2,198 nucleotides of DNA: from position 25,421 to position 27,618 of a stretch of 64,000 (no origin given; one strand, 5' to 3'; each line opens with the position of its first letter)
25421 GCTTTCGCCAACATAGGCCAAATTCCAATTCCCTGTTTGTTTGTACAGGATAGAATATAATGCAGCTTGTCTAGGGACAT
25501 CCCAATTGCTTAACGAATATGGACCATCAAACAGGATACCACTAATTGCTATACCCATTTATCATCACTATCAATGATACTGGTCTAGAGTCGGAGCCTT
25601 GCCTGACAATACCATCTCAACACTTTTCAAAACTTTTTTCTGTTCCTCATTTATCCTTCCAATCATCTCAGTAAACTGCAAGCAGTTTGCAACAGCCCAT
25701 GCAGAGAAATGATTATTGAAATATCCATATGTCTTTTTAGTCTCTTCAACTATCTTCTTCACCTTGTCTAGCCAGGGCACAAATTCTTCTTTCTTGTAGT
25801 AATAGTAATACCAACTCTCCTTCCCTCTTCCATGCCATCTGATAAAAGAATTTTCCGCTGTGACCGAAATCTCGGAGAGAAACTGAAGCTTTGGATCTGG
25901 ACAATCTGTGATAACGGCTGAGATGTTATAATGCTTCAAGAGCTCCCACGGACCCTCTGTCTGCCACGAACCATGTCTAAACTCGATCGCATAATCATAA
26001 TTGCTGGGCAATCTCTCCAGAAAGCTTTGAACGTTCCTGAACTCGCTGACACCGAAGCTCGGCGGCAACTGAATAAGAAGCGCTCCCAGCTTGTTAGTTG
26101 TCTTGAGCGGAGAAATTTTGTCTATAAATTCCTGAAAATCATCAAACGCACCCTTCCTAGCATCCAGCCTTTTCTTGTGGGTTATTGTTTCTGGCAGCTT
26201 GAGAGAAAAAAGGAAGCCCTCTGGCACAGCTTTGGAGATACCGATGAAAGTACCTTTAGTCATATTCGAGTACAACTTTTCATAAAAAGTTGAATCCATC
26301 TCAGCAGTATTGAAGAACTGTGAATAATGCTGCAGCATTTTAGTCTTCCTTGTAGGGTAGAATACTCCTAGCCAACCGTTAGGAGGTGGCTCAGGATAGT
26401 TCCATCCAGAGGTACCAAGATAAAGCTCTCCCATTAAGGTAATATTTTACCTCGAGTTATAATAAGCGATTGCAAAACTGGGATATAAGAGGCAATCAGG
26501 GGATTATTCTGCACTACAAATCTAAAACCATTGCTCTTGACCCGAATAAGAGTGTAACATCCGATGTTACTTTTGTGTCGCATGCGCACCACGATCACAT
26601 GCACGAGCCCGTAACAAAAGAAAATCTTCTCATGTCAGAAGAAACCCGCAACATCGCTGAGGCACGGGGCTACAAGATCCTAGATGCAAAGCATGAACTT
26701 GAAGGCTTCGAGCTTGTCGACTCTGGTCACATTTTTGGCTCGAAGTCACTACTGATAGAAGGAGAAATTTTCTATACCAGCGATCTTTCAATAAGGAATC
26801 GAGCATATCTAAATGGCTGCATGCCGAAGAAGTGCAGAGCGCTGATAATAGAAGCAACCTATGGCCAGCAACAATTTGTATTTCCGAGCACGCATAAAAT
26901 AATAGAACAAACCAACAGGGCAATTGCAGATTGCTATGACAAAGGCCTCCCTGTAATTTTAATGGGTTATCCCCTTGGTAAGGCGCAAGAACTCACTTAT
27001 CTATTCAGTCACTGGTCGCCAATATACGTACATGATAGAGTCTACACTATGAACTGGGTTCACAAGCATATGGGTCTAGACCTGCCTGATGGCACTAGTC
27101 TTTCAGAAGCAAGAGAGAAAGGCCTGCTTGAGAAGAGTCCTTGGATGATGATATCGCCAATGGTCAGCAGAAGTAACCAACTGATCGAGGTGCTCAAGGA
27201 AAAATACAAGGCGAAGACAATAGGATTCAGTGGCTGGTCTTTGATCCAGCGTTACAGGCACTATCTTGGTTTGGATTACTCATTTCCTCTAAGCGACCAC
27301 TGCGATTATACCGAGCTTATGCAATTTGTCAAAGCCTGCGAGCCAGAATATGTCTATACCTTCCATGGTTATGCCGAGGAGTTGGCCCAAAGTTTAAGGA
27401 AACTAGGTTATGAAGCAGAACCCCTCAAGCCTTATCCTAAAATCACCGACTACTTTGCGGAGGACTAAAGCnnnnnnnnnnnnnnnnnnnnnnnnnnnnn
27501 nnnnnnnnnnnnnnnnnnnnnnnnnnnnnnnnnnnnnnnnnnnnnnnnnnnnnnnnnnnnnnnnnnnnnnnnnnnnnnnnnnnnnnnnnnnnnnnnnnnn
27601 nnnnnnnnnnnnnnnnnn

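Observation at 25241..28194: Divergent four-gene cassette: GIY-YIG-like + DUF72 | beta-CASP metallo-beta-lactamase + DUF72-like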

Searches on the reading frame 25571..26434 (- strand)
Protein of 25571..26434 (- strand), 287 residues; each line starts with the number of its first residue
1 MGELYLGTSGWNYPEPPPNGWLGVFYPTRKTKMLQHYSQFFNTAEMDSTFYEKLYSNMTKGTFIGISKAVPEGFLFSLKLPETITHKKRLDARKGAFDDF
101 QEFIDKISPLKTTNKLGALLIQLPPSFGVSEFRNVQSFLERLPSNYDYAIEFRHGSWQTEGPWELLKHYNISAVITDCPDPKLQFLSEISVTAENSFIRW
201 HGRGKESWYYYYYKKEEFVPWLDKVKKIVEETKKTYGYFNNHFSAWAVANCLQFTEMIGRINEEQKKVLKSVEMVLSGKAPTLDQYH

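Call 4: search_protein_families(library=pfam, proteins=[window:25571-26434:-], max_evalue=0.1)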
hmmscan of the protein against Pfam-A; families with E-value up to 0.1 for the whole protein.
window:25571-26434:- (287 aa): 3 families
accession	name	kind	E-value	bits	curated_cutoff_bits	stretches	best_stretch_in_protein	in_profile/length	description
PF01904.24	DUF72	-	8.1e-54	183.4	25.3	1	28-257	5-217/217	Protein of unknown function DUF72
PF09958.14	DUF2192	-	0.017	15.1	21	1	206-281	130-205/229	Uncharacterized protein conserved in archaea (DUF2192)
PF06917.19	Pectate_lyase_2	-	0.069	12.3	26.6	1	165-242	263-342/491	Periplasmic pectate lyase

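Call 5: search_protein_families(library=ncbifam, proteins=[window:25571-26434:-], max_evalue=0.1)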
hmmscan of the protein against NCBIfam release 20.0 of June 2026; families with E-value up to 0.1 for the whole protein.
window:25571-26434:- (287 aa): 1 family
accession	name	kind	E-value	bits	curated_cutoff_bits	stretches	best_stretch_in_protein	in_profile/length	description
NF007637.0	PRK10302.1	equivalog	4.3e-18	65.5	412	1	32-161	20-140/272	hypothetical protein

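Call 31: search_solved_structures(query=window:25571-26434:-, max_evalue=0.01, show_alignments=1)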
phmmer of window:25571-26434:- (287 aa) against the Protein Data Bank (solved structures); distinct sequences matched with E-value up to 0.01: 2.
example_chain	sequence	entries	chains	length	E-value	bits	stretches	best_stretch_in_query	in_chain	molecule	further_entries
1vpq_A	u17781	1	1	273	6.1e-28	101.1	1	4-258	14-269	hypothetical protein TM1631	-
1vpy_A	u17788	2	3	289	1.6e-10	43.9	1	29-259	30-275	PROTEIN (hypothetical protein EF0366) | hypothetical protein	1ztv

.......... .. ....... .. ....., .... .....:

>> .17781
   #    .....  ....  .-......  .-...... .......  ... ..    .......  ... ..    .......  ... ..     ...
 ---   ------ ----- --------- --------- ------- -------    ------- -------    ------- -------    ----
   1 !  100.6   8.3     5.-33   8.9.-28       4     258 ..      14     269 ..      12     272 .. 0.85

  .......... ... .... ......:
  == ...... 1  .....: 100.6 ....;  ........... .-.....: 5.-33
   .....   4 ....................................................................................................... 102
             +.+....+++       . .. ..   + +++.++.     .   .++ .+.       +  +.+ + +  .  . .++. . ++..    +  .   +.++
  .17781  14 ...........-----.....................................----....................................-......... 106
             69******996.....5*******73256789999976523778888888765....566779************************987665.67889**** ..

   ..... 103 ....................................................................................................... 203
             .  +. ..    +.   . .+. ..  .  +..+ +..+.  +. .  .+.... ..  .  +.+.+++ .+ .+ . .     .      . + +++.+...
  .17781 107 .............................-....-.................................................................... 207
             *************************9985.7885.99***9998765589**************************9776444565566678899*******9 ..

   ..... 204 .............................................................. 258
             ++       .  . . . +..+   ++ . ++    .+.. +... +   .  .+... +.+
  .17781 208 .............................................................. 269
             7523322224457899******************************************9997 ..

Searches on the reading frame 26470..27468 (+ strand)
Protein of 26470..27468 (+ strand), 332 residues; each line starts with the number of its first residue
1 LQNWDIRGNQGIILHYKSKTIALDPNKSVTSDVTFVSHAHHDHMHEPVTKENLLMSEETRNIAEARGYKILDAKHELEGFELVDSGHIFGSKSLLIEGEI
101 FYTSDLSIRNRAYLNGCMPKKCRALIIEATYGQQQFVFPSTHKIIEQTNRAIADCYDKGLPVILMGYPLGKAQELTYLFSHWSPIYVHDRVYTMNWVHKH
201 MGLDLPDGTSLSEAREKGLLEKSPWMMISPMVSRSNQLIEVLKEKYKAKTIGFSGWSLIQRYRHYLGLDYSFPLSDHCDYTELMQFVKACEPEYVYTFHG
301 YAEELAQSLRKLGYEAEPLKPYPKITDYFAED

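Call 4: search_protein_families(library=pfam, proteins=[window:26470-27468:+], max_evalue=0.1)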
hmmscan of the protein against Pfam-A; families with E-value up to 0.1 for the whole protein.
window:26470-27468:+ (332 aa): 3 families
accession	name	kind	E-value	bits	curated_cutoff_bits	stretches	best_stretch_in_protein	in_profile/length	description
PF07521.17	RMMBL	-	8.6e-06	26.1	21.6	1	272-315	11-59/63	Zn-dependent metallo-hydrolase RNA specificity domain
PF07522.19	DRMBL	-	0.021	15.4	22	1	270-296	75-101/108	DNA repair metallo-beta-lactamase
PF13483.12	Lactamase_B_3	-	0.025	15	24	0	19-58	17-64/160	Beta-lactamase superfamily domain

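Call 5: search_protein_families(library=ncbifam, proteins=[window:26470-27468:+], max_evalue=0.1)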
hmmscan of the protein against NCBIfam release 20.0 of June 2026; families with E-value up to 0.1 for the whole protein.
window:26470-27468:+ (332 aa): 3 families
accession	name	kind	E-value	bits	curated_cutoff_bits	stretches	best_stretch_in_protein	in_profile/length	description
TIGR04122.1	Xnuc_lig_assoc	equivalog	1.1e-38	132.9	325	1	20-320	15-320/326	ligase-associated DNA damage response exonuclease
NF045584.1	cas14_MBL_CASP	equivalog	3.6e-11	42.1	800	1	81-179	141-240/612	type VII CRISPR-associated protein Cas14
TIGR03675.1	arCOG00543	equivalog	1.3e-08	33.5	580.2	1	82-179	318-422/631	beta-CASP ribonuclease aCPSF1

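Call 9: find_homologous_proteins(query=window:26470-27468:+)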
Query window:26470-27468:+ (332 aa): 1804 proteins with E <= 0.001 among 2913 candidates; the best 120 are listed.
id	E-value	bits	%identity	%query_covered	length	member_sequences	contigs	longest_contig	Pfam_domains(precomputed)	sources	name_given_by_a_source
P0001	7.4e-189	645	100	84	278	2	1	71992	PF07521.18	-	-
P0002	4.8e-116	406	55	93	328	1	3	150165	-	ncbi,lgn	-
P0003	5.1e-116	406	54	98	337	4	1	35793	PF13483.13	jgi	-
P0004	2.4e-115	403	55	93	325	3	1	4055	-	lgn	-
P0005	9.1e-115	402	55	96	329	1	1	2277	-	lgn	-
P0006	1.1e-114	401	53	94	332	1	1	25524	-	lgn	-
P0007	1.3e-114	401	54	97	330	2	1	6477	PF13483.13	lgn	-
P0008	7.4e-114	399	55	93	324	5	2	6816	PF13483.13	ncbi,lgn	-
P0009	1.1e-113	398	54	94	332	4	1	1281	-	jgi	-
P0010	2.0e-113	397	54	97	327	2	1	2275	-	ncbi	-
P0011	3.6e-113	396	55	94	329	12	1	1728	-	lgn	-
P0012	6.9e-113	395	54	94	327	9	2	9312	-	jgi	-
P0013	3.5e-112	393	53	96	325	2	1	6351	PF13483.13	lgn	-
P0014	1.3e-111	391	54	93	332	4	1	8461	-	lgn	-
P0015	2.8e-111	390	52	94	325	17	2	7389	-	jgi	jgi:putative mRNA 3-end processing factor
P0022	8.2e-107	375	52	93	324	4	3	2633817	PF13483.13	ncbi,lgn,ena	-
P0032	3.2e-104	367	52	94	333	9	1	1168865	-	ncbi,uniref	ncbi:exonuclease [Candidatus Nitrososphaera sp. FF02]|uniref:exonuclease n=1 Tax=Candidatus Nitrosos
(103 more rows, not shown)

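Call 12: find_encoding_contigs(protein=P0032, flank=6000, max_places=3)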
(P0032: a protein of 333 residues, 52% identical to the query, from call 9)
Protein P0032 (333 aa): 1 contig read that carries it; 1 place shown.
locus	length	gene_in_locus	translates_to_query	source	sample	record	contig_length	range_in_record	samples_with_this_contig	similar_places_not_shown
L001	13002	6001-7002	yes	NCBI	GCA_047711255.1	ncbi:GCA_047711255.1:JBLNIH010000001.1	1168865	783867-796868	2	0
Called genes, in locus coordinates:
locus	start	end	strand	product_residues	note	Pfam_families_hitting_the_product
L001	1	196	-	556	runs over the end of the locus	PF02919:Topoisom_I_N, PF01028:Topoisom_I, PF14370:Topo_C_assoc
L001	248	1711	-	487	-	PF00271:Helicase_C, PF22590:Cas3-like_C_2 (weak), PF09369:MZB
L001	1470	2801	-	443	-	PF00270:DEAD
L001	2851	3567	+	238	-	PF01209:Ubie_methyltran, PF13489:Methyltransf_23, PF13847:Methyltransf_31, PF08241:Methyltransf_11, PF08242:Methyltransf_12, PF13649:Methyltransf_25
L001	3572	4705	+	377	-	PF06779:MFS_4, PF07690:MFS_1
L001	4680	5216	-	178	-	PF00551:Formyl_trans_N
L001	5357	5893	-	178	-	-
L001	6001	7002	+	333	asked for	-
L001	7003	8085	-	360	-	PF00296:Bac_luciferase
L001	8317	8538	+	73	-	-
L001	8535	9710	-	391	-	PF00285:Citrate_synt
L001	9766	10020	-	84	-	-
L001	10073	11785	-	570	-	PF00449:Urease_alpha, PF01979:Amidohydro_1, PF07969:Amidohydro_3 (weak)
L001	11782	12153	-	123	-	PF00699:Urease_beta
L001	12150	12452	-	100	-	PF00547:Urease_gamma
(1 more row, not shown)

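Call 13: find_encoding_contigs(protein=P0002, flank=6000, max_places=2)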
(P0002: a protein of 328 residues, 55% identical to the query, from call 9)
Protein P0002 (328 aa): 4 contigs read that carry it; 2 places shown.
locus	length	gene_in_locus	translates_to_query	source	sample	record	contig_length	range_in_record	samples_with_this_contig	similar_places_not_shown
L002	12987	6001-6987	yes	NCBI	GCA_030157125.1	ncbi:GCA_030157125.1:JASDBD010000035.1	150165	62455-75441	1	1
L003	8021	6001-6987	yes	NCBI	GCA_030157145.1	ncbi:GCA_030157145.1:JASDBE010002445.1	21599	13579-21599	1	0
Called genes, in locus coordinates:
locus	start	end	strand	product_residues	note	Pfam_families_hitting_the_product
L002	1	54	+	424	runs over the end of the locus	PF02844:GARS_N, PF01071:GARS_A, PF02655:ATP-grasp_3 (weak), PF02843:GARS_C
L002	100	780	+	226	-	-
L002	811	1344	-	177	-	PF01812:5-FTHF_cyc-lig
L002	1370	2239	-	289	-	PF00763:THF_DHG_CYH, PF02882:THF_DHG_CYH_C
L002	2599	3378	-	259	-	PF14417:MEDS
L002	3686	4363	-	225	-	PF00551:Formyl_trans_N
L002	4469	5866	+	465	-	PF01545:Cation_efflux, PF16916:ZT_dimer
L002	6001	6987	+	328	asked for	-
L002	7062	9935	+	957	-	PF00270:DEAD, PF04851:ResIII, PF00271:Helicase_C, PF19306:WHD_Lhr, PF08494:DEAD_assoc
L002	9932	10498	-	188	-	-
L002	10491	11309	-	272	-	PF08743:Nse4_C (weak)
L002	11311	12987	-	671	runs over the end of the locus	PF02463:SMC_N, PF13175:AAA_15, PF13476:AAA_23, PF13555:AAA_29 (faint), PF13304:AAA_21 (weak)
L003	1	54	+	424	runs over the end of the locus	PF02844:GARS_N, PF01071:GARS_A, PF02655:ATP-grasp_3 (weak), PF02843:GARS_C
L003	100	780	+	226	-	-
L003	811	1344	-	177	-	PF01812:5-FTHF_cyc-lig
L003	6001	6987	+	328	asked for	-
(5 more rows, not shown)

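Call 14: find_encoding_contigs(protein=P0003, flank=6000, max_places=2)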
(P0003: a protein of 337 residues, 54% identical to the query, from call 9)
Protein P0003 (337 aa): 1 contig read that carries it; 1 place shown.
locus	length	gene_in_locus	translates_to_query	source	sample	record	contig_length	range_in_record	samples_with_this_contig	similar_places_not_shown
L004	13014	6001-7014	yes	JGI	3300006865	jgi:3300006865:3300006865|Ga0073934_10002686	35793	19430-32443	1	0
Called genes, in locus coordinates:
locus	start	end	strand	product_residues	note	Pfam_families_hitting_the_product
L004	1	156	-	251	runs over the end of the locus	PF00590:TP_methylase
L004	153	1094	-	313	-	PF01379:Porphobil_deam, PF03900:Porphobil_deamC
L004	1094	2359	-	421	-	PF00202:Aminotran_3, PF00155:Aminotran_1_2 (weak)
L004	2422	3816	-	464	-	PF00171:Aldedh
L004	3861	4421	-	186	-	PF01812:5-FTHF_cyc-lig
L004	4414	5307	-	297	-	PF00763:THF_DHG_CYH, PF02882:THF_DHG_CYH_C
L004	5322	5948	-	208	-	PF00551:Formyl_trans_N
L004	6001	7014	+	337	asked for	PF13483:Lactamase_B_3 (faint)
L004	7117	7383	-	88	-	PF05942:PaREP1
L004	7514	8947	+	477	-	PF00478:IMPDH, PF01070:FMN_dh (weak), PF00571:CBS, PF00977:His_biosynth (faint), PF03060:NMO (weak)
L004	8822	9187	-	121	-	-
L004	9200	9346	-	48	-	-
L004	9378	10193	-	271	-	PF00800:PDT, PF01842:ACT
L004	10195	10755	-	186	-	PF14382:ECR1_N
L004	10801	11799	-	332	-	PF01866:Diphthamide_syn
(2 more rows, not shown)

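Call 15: find_encoding_contigs(protein=P0022, flank=6000, max_places=2)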
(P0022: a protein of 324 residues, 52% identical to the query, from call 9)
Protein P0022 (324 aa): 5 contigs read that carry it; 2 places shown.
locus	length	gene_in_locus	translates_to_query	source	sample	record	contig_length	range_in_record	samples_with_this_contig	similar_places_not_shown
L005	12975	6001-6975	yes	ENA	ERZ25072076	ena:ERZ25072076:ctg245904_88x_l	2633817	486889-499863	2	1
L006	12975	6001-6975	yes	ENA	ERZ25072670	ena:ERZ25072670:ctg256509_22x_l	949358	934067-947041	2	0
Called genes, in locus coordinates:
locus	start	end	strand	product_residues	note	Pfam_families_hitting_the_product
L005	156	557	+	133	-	PF09969:DUF2203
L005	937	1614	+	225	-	PF01609:DDE_Tnp_1, PF13612:DDE_Tnp_1_3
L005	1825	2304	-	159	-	PF01812:5-FTHF_cyc-lig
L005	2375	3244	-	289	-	PF00763:THF_DHG_CYH, PF02882:THF_DHG_CYH_C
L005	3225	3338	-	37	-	-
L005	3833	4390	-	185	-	PF00551:Formyl_trans_N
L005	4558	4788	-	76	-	-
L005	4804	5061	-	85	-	PF00353:HemolysinCabind (faint)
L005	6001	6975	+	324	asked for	PF13483:Lactamase_B_3 (faint)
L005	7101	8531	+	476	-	PF00478:IMPDH, PF01070:FMN_dh, PF00571:CBS, PF00977:His_biosynth (faint), PF03060:NMO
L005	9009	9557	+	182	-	PF00589:Phage_integrase (weak)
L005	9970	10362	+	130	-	-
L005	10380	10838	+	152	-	PF01609:DDE_Tnp_1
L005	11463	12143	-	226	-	PF14378:PAP2_3, PF01569:PAP2, PF22778:VCPO_2nd (faint)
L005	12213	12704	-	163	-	PF00578:AhpC-TSA, PF08534:Redoxin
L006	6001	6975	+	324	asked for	PF13483:Lactamase_B_3 (faint)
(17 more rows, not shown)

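Call 30: search_solved_structures(query=window:26470-27468:+, max_evalue=0.001)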
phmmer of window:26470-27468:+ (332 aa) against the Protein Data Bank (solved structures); distinct sequences matched with E-value up to 0.001: 12.
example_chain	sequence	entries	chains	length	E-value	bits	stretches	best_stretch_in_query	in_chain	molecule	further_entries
2i7t_A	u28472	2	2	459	9e-07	31.7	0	81-183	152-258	Cleavage and polyadenylation specificity factor 73 kDa subunit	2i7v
6m8q_A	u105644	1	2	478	9.7e-07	31.6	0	81-183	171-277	Cleavage and polyadenylation specificity factor subunit 3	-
8t1q_A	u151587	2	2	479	9.7e-07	31.6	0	81-183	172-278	Cleavage and polyadenylation specificity factor subunit 3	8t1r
6v4x_H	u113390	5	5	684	2.9e-06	30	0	82-183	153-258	Cleavage and polyadenylation specificity factor subunit 3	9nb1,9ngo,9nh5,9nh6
7sn8_K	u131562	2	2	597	3.4e-06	29.8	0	84-186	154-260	Integrator complex subunit 11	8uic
7pks_k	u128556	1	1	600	0.00013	24.6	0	76-185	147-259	Integrator complex subunit 11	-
7cun_K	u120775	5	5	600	0.00013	24.6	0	76-185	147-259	Integrator complex subunit 11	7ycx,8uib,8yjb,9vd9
8r22_C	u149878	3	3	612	0.00013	24.5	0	76-185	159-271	Integrator complex subunit 11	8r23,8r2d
7bfp_B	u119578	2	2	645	0.00016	24.3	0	76-185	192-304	Integrator complex subunit 11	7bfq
8rbz_k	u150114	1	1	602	0.00028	23.5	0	76-185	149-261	Integrator complex subunit 11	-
8rbx_k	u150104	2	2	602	0.00029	23.4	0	76-185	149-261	Integrator complex subunit 11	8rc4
2ycb_A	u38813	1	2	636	0.00033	23.3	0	82-187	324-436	CLEAVAGE AND POLYADENYLATION SPECIFICITY FACTOR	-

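Call 49: find_related_loci(query=A3, collection=metagenome_contigs, flank=8000)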
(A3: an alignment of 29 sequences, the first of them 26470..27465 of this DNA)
Query A3 (332 aa) in metagenome_contigs; peptide patterns used: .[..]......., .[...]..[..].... (x = any residue, [..] = any of these).
600 stretches matched a pattern (row limit reached: there are more); 266 encode a relative of the query (tblastn E <= 1e-3); the best 80 are kept; 80 distinct loci.
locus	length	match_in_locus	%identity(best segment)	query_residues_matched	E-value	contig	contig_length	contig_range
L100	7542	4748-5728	48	6-331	3e-105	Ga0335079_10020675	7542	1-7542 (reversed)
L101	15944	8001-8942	49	10-328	2e-103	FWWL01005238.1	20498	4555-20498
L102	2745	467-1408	47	12-319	7e-104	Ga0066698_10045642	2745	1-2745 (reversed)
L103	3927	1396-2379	46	6-332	8e-102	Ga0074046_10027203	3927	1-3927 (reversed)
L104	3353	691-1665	46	9-331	2e-101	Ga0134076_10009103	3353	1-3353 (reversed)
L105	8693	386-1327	46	11-319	1e-99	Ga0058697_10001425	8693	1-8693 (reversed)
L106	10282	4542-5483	47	11-319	1e-99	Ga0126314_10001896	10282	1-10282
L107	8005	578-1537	45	9-327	2e-99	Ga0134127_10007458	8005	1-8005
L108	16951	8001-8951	47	10-329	4e-99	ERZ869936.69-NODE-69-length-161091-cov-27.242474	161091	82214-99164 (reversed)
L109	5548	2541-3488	47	8-319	3e-98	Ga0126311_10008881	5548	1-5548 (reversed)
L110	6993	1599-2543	47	4-319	2e-96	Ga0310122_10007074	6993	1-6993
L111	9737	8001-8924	47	10-319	5e-96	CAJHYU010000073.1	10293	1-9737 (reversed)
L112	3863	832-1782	46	9-319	2e-96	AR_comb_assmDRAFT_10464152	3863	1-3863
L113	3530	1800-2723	47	10-319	4e-97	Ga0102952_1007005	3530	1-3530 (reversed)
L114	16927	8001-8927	46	10-320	2e-95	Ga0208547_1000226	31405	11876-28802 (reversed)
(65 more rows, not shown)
